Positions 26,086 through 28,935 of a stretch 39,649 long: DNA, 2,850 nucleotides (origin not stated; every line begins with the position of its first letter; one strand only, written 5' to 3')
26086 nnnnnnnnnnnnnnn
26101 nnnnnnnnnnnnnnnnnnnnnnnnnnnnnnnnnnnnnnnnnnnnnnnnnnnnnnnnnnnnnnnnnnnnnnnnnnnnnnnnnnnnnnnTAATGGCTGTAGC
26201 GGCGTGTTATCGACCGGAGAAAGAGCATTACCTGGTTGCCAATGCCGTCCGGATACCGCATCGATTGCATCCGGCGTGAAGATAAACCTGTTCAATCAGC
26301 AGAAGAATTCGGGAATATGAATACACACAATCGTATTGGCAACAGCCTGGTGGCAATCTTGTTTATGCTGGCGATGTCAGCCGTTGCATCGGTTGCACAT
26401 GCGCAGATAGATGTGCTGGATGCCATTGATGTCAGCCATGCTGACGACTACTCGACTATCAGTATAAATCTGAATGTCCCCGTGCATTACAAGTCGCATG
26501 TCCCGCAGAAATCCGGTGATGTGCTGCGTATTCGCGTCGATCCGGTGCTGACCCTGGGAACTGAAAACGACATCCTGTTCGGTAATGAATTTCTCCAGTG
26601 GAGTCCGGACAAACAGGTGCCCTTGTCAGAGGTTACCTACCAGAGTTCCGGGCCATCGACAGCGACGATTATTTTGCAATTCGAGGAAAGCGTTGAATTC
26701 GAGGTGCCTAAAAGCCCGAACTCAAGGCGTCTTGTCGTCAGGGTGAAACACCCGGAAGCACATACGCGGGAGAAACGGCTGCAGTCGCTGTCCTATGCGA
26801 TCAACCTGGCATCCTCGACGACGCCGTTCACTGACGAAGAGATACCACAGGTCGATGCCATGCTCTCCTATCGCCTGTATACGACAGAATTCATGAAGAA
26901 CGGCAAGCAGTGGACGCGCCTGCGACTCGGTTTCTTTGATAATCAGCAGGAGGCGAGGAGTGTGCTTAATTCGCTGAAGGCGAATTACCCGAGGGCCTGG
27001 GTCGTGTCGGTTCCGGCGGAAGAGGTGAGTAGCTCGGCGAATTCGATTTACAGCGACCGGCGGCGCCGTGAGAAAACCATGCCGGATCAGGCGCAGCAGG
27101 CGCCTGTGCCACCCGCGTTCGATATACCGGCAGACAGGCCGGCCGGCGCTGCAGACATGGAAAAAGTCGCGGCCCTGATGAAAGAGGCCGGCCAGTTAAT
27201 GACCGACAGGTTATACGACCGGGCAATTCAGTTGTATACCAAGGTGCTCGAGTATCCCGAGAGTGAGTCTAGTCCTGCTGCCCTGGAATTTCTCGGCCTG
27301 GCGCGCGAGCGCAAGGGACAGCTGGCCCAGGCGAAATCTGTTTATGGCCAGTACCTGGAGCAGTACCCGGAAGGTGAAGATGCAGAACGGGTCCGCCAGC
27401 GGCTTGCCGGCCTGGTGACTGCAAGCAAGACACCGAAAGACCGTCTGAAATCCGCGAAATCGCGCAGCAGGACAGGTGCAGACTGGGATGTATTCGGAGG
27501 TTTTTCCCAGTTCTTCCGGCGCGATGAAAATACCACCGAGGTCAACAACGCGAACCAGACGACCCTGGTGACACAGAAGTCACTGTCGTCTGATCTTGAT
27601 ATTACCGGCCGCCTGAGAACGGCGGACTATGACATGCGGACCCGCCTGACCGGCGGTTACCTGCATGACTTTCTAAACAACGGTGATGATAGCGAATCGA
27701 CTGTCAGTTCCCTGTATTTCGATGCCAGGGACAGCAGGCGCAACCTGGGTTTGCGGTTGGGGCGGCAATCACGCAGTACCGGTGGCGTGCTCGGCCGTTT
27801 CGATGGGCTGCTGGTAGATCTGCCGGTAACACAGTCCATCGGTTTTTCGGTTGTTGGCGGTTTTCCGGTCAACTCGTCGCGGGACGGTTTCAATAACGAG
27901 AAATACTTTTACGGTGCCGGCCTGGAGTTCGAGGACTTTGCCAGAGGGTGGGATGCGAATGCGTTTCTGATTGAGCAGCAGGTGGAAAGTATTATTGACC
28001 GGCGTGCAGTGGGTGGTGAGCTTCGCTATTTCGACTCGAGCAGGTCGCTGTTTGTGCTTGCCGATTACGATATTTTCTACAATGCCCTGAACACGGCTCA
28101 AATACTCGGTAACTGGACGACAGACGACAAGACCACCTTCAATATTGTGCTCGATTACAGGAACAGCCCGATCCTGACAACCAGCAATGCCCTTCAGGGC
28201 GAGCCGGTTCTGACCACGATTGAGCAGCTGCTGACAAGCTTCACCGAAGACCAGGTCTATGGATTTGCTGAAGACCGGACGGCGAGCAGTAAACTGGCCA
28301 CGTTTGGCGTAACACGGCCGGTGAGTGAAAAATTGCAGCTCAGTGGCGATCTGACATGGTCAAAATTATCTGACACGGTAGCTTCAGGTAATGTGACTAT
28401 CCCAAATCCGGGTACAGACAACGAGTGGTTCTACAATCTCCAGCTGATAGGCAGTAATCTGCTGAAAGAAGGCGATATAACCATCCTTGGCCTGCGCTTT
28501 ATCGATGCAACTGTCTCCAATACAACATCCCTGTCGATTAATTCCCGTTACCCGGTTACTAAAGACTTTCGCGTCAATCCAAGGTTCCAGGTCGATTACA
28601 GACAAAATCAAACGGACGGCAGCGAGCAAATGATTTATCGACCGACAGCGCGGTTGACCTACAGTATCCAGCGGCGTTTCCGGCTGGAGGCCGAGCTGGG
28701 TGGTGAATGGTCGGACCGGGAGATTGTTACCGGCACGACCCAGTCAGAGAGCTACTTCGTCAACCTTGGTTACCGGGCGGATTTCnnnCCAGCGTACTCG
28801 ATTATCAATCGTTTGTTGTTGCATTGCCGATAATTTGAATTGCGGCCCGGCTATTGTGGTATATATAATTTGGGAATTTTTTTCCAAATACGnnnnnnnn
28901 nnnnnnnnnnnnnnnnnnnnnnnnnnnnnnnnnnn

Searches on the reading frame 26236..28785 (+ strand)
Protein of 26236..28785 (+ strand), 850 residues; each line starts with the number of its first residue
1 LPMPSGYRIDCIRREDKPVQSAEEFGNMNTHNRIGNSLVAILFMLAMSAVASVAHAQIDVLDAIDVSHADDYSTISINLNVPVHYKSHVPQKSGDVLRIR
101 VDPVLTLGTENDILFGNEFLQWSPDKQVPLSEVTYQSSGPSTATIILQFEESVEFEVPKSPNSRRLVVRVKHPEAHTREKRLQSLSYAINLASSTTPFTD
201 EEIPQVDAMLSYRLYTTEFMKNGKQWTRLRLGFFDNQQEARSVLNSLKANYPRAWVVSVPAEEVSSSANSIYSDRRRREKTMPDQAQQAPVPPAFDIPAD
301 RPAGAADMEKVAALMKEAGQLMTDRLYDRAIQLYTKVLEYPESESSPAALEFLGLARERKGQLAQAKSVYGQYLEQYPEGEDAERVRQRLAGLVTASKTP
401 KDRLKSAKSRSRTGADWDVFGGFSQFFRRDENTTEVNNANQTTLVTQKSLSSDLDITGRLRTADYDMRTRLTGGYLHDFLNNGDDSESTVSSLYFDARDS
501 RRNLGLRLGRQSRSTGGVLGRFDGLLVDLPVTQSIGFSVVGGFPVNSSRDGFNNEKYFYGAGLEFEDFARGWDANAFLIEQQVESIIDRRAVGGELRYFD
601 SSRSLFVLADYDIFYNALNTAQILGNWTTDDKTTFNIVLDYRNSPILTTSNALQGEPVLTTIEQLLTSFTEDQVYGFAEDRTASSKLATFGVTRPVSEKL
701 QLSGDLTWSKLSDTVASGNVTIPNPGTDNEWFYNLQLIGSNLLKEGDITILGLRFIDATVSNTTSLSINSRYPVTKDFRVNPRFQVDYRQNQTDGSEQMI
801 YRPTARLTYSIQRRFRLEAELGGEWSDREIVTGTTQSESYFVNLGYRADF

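Call 7: search_protein_families(library=pfam, proteins=[window:26236-28785:+], max_evalue=1)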
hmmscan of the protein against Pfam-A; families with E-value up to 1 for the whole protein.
window:26236-28785:+ (850 aa): 11 families
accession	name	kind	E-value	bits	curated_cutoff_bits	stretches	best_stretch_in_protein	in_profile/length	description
PF05036.18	SPOR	-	3.4e-08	34.2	21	1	214-257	32-75/76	SPOR domain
PF13174.12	TPR_6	-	1.7e-06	28.7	26.3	1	353-379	6-32/33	Tetratricopeptide repeat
PF13371.12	TPR_9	-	0.00044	20.7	35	1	353-391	35-73/73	Tetratricopeptide repeat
PF13432.12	TPR_16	-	0.0041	18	32.7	1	325-379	11-63/65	Tetratricopeptide repeat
PF13428.12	TPR_14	-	0.0062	17.6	23.5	1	347-383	1-37/44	Tetratricopeptide repeat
PF14559.12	TPR_19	-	0.0093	16.7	25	1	326-389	6-67/68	Tetratricopeptide repeat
PF07719.23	TPR_2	-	0.049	14.2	27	1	348-379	2-33/34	Tetratricopeptide repeat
PF25063.1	ARM_TT21_C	-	0.05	13.9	35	1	318-372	102-154/209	Tetratricopeptide repeat protein 21 C-terminal ARM domain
PF20308.4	TPR-S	-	0.063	14.3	27.6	1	327-386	2-54/102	Tetratricopeptide Repeats-Sensor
PF13176.12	TPR_7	-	0.12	13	27.9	0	326-339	14-27/36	Tetratricopeptide repeat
PF13424.12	TPR_12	-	0.18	12.4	30.1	1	325-378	24-76/77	Tetratricopeptide repeat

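Call 8: search_protein_families(library=ncbifam, proteins=[window:26236-28785:+], max_evalue=1)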
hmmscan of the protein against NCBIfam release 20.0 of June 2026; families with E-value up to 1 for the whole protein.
window:26236-28785:+ (850 aa): 4 families
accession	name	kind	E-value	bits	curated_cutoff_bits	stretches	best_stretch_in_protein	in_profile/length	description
TIGR02795.1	tol_pal_ybgF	equivalog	4.2e-08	33.8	90.1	1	321-390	49-119/119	tol-pal system protein YbgF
NF008068.0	PRK10803.1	equivalog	1.2e-06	28.7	383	1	330-392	200-262/263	cell division protein CpoB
TIGR03302.1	OM_YfiO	subfamily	7.7e-05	22.3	81.4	1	309-388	31-111/239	outer membrane protein assembly factor BamD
NF045920.1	HphnlacHdxOX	equivalog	0.02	13.8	650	1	670-715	92-137/384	p-hydroxyphenylacetate 3-hydroxylase oxygenase component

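Call 20: find_homologous_proteins(query=window:26317-28785:+, max_evalue=0.001)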
Query window:26317-28785:+ (823 aa): 1077 proteins with E <= 0.001 among 8000 candidates; the best 120 are listed.
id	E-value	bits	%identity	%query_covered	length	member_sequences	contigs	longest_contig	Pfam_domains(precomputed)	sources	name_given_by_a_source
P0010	0.0e+0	1842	100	100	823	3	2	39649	PF05036.19,PF13174.13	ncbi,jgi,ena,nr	ncbi:MAG: SPOR domain-containing protein [Gammaproteobacteria bacterium]|nr:SPOR domain-containing p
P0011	0.0e+0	1338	71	100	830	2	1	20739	PF05036.19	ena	-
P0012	0.0e+0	1314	71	100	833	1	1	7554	PF05036.19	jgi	jgi:hypothetical protein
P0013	0.0e+0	1282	72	97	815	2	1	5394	-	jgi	-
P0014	0.0e+0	1252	67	100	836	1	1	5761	PF05036.19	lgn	-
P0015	0.0e+0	1125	62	99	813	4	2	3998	-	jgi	jgi:hypothetical protein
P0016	0.0e+0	1122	61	100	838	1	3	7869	PF13174.13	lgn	-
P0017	0.0e+0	1122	62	100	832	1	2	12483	-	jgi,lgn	-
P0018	0.0e+0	1120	63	99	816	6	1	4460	-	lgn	-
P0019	0.0e+0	1113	61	100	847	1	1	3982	PF05036.19,PF13174.13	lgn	-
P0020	0.0e+0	1112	62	97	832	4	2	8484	-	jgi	jgi:tetratricopeptide (TPR) repeat protein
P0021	0.0e+0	1110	62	97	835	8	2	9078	-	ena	-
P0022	0.0e+0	1103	61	97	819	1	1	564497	PF13432.13,PF13174.13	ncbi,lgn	ncbi:MAG: tetratricopeptide repeat protein [Pseudomonadota bacterium]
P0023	0.0e+0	1092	61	99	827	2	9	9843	-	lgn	-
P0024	0.0e+0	1090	60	100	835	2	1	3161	PF13432.13,PF13174.13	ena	-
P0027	0.0e+0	1085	61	98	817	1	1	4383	PF05036.19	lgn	-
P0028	0.0e+0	1066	56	82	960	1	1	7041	PF05036.19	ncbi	-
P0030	0.0e+0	1058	60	99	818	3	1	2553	PF05036.19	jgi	jgi:hypothetical protein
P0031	0.0e+0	1051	58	99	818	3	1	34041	PF05036.19,PF13174.13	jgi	jgi:tetratricopeptide (TPR) repeat protein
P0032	0.0e+0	1033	58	98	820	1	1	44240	PF05036.19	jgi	jgi:SPOR domain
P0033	0.0e+0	1016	58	97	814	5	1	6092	PF05036.19,PF13174.13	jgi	-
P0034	0.0e+0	1015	58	97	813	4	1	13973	PF05036.19,PF13174.13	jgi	jgi:tetratricopeptide (TPR) repeat protein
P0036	8.6e-298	1008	57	97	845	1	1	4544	PF05036.19,PF13432.13,PF13428.13,PF13174.13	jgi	jgi:tetratricopeptide (TPR) repeat protein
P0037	1.3e-282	958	52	99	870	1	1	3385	PF05036.19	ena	-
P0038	3.4e-279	947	54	97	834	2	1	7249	PF05036.19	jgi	-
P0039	7.1e-279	946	53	98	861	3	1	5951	PF05036.19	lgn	-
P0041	2.9e-272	924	53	98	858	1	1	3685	PF05036.19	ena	-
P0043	1.9e-271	921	54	98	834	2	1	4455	PF05036.19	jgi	-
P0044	1.1e-269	915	64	66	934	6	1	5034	PF05036.19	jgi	jgi:hypothetical protein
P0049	1.8e-266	905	49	99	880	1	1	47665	PF05036.19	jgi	jgi:tetratricopeptide (TPR) repeat protein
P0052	9.8e-266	902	51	98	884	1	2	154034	-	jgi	-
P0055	1.3e-263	895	50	100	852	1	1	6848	PF05036.19,PF13174.13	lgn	-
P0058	3.7e-263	894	51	98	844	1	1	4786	PF05036.19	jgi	jgi:hypothetical protein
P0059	8.9e-263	892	50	100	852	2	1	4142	PF05036.19,PF13174.13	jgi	jgi:tetratricopeptide (TPR) repeat protein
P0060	7.5e-262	889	48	100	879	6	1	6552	PF05036.19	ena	-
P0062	3.0e-261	887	52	97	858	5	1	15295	PF05036.19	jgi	-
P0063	3.3e-261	887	52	97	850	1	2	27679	PF05036.19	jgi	jgi:hypothetical protein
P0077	7.6e-254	863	50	97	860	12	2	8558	PF05036.19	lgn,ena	-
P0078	3.3e-253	861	50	93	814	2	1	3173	PF05036.19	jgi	jgi:tetratricopeptide (TPR) repeat protein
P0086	5.8e-231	787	50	90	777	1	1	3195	PF05036.19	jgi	jgi:hypothetical protein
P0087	2.7e-229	782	54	82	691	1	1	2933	PF05036.19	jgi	-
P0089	4.9e-225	768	50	81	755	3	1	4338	PF05036.19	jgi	jgi:tetratricopeptide (TPR) repeat protein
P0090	3.0e-220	752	45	98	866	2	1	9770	PF05036.19,PF13432.13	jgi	jgi:tetratricopeptide (TPR) repeat protein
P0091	5.9e-213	728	45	96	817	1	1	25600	PF05036.19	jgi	jgi:tetratricopeptide (TPR) repeat protein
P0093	1.5e-211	723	45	97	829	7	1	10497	PF05036.19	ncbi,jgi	-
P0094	4.0e-210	718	43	97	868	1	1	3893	PF05036.19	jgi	-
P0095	4.0e-205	702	42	100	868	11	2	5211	PF05036.19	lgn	-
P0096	4.2e-205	702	44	96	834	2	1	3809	PF05036.19,PF13432.13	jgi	-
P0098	3.2e-203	695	42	99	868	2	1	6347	PF05036.19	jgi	-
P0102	7.6e-202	691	52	69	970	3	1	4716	PF05036.19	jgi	jgi:tetratricopeptide (TPR) repeat protein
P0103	2.2e-201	689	43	99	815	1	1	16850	PF05036.19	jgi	-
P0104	2.6e-201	689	42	100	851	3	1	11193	PF05036.19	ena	-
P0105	3.8e-201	689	44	86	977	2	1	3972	PF05036.19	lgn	-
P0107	1.1e-200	687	43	96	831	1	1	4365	PF05036.19,PF13428.13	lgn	-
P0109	6.5e-200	684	42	99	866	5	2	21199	PF05036.19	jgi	jgi:hypothetical protein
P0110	1.7e-199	683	44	82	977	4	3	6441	PF05036.19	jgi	jgi:tetratricopeptide (TPR) repeat protein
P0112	4.0e-199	682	44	81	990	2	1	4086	PF05036.19,PF07719.24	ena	-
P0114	2.1e-198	679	44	98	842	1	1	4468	PF05036.19,PF13176.13,PF13432.13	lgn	-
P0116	3.7e-198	679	45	96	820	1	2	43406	PF05036.19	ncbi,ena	-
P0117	1.0e-197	677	47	66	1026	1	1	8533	PF05036.19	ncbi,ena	-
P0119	2.3e-197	676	43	99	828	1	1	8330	PF05036.19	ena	-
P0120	3.9e-197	675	42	99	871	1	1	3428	PF05036.19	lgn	-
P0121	5.2e-197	675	44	79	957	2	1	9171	PF05036.19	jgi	jgi:tetratricopeptide (TPR) repeat protein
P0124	1.4e-196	673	41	99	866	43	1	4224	PF05036.19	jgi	jgi:tetratricopeptide (TPR) repeat protein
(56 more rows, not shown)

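Call 22: find_encoding_contigs(protein=P0022, flank=10000, max_places=1)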
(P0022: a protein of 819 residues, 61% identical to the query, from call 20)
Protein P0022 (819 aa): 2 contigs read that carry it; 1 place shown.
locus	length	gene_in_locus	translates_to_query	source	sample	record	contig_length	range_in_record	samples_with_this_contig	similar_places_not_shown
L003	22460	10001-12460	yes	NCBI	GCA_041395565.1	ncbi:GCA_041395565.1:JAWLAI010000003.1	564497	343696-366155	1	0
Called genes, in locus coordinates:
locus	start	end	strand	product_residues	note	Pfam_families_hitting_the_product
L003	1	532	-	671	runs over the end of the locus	-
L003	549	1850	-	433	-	PF00037:Fer4 (weak), PF12797:Fer4_2 (weak), PF12837:Fer4_6 (weak), PF13237:Fer4_10, PF14697:Fer4_21, PF12838:Fer4_7 (weak), PF07992:Pyr_redox_2, PF13738:Pyr_redox_3, +5 more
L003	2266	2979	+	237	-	PF23914:TPR_CcmH_CycH, PF13181:TPR_8 (faint), PF23892:Ig_CycH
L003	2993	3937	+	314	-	-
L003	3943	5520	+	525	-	PF22113:Mtrc-MtrF_II-IV_dom (faint), PF02085:Cytochrom_CIII (faint), PF14537:Cytochrom_c3_2 (faint), PF14522:Cytochrome_C7 (weak)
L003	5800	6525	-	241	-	-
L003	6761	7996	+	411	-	-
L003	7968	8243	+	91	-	PF14522:Cytochrome_C7 (faint)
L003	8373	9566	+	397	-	-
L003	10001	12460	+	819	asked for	PF13174:TPR_6 (faint), PF13432:TPR_16 (faint)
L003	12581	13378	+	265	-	PF20112:DUF6502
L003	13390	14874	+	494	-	PF18914:DUF5666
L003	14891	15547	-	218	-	PF05724:TPMT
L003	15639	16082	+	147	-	-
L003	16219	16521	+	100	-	PF13442:Cytochrome_CBB3, PF00034:Cytochrom_C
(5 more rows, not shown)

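Call 23: find_encoding_contigs(protein=P0052, flank=10000, max_places=1)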
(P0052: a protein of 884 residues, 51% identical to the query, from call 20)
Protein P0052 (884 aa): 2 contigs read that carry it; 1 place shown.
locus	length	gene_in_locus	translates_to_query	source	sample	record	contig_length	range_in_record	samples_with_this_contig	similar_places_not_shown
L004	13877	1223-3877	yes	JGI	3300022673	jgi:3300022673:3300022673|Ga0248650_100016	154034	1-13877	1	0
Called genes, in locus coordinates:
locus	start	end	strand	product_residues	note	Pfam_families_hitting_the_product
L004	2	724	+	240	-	?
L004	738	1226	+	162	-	-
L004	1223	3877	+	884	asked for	-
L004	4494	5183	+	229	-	PF04298:Zn_peptidase_2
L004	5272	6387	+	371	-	PF02424:ApbE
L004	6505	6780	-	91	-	PF09650:PHA_gran_rgn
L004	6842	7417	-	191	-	-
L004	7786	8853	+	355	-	PF01699:Na_Ca_ex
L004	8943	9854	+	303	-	PF00582:Usp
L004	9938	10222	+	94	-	-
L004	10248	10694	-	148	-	PF13668:Ferritin_2 (weak), PF02915:Rubrerythrin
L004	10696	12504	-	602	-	PF12838:Fer4_7 (weak), PF14697:Fer4_21 (weak), PF14691:Fer4_20, PF13183:Fer4_8 (weak), PF01266:DAO (weak), PF01946:Thi4 (weak), PF07992:Pyr_redox_2, PF13450:NAD_binding_8, +11 more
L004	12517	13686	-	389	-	PF00346:Complex1_49kDa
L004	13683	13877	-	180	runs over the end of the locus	PF00329:Complex1_30kDa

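Call 24: find_encoding_contigs(protein=P0116, flank=10000, max_places=1)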
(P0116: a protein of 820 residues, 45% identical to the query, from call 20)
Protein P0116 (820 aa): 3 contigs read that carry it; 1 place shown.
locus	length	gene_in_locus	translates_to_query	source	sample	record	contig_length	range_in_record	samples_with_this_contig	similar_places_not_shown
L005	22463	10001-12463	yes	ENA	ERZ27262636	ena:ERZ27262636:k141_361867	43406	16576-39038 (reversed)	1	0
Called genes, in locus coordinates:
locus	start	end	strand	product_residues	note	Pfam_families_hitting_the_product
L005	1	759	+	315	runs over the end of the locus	PF18306:LDcluster4, PF03641:Lysine_decarbox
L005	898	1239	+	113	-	PF04358:DsrC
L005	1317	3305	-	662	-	-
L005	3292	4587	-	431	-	PF00037:Fer4 (weak), PF12797:Fer4_2 (weak), PF12838:Fer4_7 (weak), PF13187:Fer4_9 (weak), PF13237:Fer4_10, PF14697:Fer4_21 (weak), PF07992:Pyr_redox_2, PF13738:Pyr_redox_3, +6 more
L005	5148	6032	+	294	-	-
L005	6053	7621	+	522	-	PF02085:Cytochrom_CIII (weak), PF14522:Cytochrome_C7 (faint), PF14537:Cytochrom_c3_2 (faint), PF22113:Mtrc-MtrF_II-IV_dom (faint)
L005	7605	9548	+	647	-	-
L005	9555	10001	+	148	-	-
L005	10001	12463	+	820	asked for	PF05036:SPOR (weak)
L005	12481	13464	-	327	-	PF00657:Lipase_GDSL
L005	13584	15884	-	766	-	PF08267:Meth_synt_1, PF01717:Meth_synt_2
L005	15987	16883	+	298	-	PF00126:HTH_1, PF03466:LysR_substrate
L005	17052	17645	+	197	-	PF12339:DNAJ_related, PF00226:DnaJ (weak)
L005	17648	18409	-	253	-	PF01061:ABC2_membrane, PF12698:ABC2_membrane_3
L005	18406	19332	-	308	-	PF00005:ABC_tran, PF13304:AAA_21 (faint)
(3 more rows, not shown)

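Call 34: find_related_loci(query=A1, collection=genome_contigs, flank=10000)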
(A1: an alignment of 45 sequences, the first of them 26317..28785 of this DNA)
Query A1 (823 aa) in genome_contigs; peptide patterns used: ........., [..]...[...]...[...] (x = any residue, [..] = any of these).
599 stretches matched a pattern (row limit reached: there are more); 518 encode a relative of the query (tblastn E <= 1e-3); the best 80 are kept; 80 distinct loci.
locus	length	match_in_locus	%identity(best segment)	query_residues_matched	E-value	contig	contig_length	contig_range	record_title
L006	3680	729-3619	63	10-823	0e+0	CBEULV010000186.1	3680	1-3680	MAG TPA_asm: uncultured Gammaproteobacteria bacterium isolate SRR13515399_binner23_Refined_8 genome assembly, contig: ER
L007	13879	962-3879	63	6-823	0e+0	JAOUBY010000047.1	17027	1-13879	MAG: Gammaproteobacteria bacterium isolate 24_May_SF_Bin18 24_May_SF_Bin18_scaffold_223_c1, whole genome shotgun sequenc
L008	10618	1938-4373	62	24-823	0e+0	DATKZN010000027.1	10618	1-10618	MAG TPA_asm: Gammaproteobacteria bacterium isolate SMAG_U14246 k141_4661602, whole genome shotgun sequence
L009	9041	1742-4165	63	28-823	0e+0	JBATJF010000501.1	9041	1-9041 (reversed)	MAG: Gammaproteobacteria bacterium isolate MFD10246_ilm_asm_bin8 k127_54020, whole genome shotgun sequence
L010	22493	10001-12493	60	1-823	0e+0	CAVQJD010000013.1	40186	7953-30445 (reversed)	MAG: uncultured Gammaproteobacteria bacterium isolate MFD09779.bin.2.64 genome assembly, contig: contig_59630, whole gen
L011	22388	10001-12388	58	25-823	0e+0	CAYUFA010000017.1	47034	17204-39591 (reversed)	MAG TPA_asm: uncultured Ectothiorhodospiraceae bacterium isolate SRP214966_co3_135 genome assembly, contig: NODE_599_len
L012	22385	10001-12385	58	26-823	0e+0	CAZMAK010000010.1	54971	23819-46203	MAG TPA_asm: uncultured Ectothiorhodospiraceae bacterium isolate SRP214966_co3_30 genome assembly, contig: NODE_395_leng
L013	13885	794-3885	50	13-823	0e+0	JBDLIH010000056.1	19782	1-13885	MAG: Pseudomonadota bacterium isolate MAG020 MAG020_56, whole genome shotgun sequence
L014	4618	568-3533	50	26-823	0e+0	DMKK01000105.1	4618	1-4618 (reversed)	MAG TPA_asm: Gammaproteobacteria bacterium isolate UBA9214 contig_31358, whole genome shotgun sequence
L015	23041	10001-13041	49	14-823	0e+0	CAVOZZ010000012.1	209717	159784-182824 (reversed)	MAG: uncultured Gammaproteobacteria bacterium isolate MFD09779.bin.2.146 genome assembly, contig: contig_9922, whole gen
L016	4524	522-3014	45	11-823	0e+0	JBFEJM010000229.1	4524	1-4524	MAG: Gammaproteobacteria bacterium isolate Mix_mud01.2020.11.48 k141_1203862_length_4524_cov_11.0000, whole genome shotg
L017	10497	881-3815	45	5-823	0e+0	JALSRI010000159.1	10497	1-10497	MAG: Thiohalobacter sp. isolate 356-308_metabat1_scaf2bin.060 356-308_scaffold_4222_c1, whole genome shotgun sequence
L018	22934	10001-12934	44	1-823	0e+0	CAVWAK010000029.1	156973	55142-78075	MAG: uncultured Gammaproteobacteria bacterium isolate MFD03551.bin.1.74 genome assembly, contig: contig_46134, whole gen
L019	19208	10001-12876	45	8-823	0e+0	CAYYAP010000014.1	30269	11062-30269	MAG TPA_asm: uncultured Thiohalobacter sp. isolate binchicken_co253_150 genome assembly, contig: NODE_641_length_30269_c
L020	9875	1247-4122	45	8-823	0e+0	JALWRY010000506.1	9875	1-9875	MAG: Thiohalobacter sp. isolate M2_metabat2_scaf2bin.039 M2_NODE_9957_length_9875_cov_2.941834, whole genome shotgun seq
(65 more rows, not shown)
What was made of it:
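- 26317..28788 (+): PCC3 porin, 823 residues from the ATG. The open frame extends back to a TTG at 26236. Relatives occur in at least 518 species genomes, including Amphritea atlantica DSM 18887 (call 34).
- On PCC3 porin-cytochrome cluster: tblastn match to Amphritea atlantica DSM 18887 covering residues 9-823, E 1e-169 (call 34).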

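Call 53: predict_structure(alignment_id=A1)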
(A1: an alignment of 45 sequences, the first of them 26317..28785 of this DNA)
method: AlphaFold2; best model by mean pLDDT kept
length: 823 residues; sequences in the alignment: 45
mean_pLDDT: 83.5   pTM: 0.53
mean pLDDT of the five models: 83.5, 80.4, 80.1, 79.4, 78.2
residues with pLDDT >= 90: 398; 70-90: 302; 50-70: 68; < 50: 55
segments of 3 or more residues with pLDDT < 50: 1-4, 151-155, 248-274, 370-386
pLDDT, mean of each block of 10 residues (from residue 1): 55 79 57 87 91 91 88 83 62 85 92 83 91 88 75 56 91 82 87 90 90 89 91 82 61 37 37 55 87 91 93 84 94 89 92 84 71 40 56 94 77 71 94 89 93 82 90 89 72 81 89 87 82 90 90 90 92 93 94 96 95 92 84 87 92 94 96 95 92 84 96 85 94 91 89 94 84 93 89 91 59 92 91
secondary structure, 60 per line:
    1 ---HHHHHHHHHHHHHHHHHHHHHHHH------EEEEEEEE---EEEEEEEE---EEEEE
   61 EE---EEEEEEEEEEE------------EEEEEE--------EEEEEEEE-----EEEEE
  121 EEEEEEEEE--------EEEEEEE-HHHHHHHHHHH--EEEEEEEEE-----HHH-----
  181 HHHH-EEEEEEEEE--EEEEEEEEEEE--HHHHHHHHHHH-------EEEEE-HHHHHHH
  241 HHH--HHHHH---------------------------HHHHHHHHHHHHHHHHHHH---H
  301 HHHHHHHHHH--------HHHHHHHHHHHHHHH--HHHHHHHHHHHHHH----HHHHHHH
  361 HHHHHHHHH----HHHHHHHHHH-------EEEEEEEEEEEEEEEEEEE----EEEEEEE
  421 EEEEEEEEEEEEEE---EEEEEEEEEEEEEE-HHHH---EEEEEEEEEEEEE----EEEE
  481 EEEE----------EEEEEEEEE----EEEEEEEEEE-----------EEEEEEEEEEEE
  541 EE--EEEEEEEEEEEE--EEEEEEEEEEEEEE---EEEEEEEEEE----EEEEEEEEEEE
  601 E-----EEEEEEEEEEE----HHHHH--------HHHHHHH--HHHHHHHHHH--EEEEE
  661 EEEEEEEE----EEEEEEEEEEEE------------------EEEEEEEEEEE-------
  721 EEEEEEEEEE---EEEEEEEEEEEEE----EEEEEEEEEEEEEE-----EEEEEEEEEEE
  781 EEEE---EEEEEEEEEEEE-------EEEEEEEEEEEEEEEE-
elements in order (helices of 4 or more, strands of 3 or more residues): H4-27 E34-41 E45-52 E56-62 E66-76 E89-94 E103-110 E116-129 E138-144 H146-156 E159-167 H181-184 E186-194 E197-207 H210-220 E228-232 H234-243 H246-250 H278-296 H300-310 H319-333 H336-349 H354-369 H374-383 E391-409 E414-434 E438-451 H453-456 E460-472 E477-484 E495-503 E508-517 E529-542 E545-556 E559-572 E576-585 E590-601 E607-617 H622-626 H635-641 H644-653 E656-668 E673-684 E703-713 E721-730 E734-746 E751-764 E770-784 E788-799 E807-822
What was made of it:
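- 26416..26748 (+): N-terminal periplasmic beta-sandwich domain of the porin, family not identified. The AF2 model shows strands across residues 34-144 (call 53).
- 26791..27012 (+): SPOR domain of the porin (residues 159-232 from the ATG). Residues at the mapped glycan-contact positions are N163, S166, W199 and R201; the invariant R203 and the beta-4 residue W228 were also tabulated. The AF2 model has the beta-alpha-beta-beta-alpha-beta order (call 53).
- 27148..27423 (+): TPR module beneath the barrel. Pfam TPR_6 and related families (call 7), weak YbgF/CpoB and BamD-like hits (call 8), and AF2 helices at residues 278-369 (call 53).
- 27487..28785 (+): C-terminal 22-strand beta-barrel with a helical insert (nt 28180-28275), ending in ...YRADF. 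The AF2 model is from call 53.
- On SPOR domain (Pfam PF05036): The porin copy shows the same order within the full-length model (call 53).
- Checked: AlphaFold models it (mean pLDDT 83.5) with a C-terminal 22-strand beta-barrel (call 53), so it is an outer-membrane protein.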
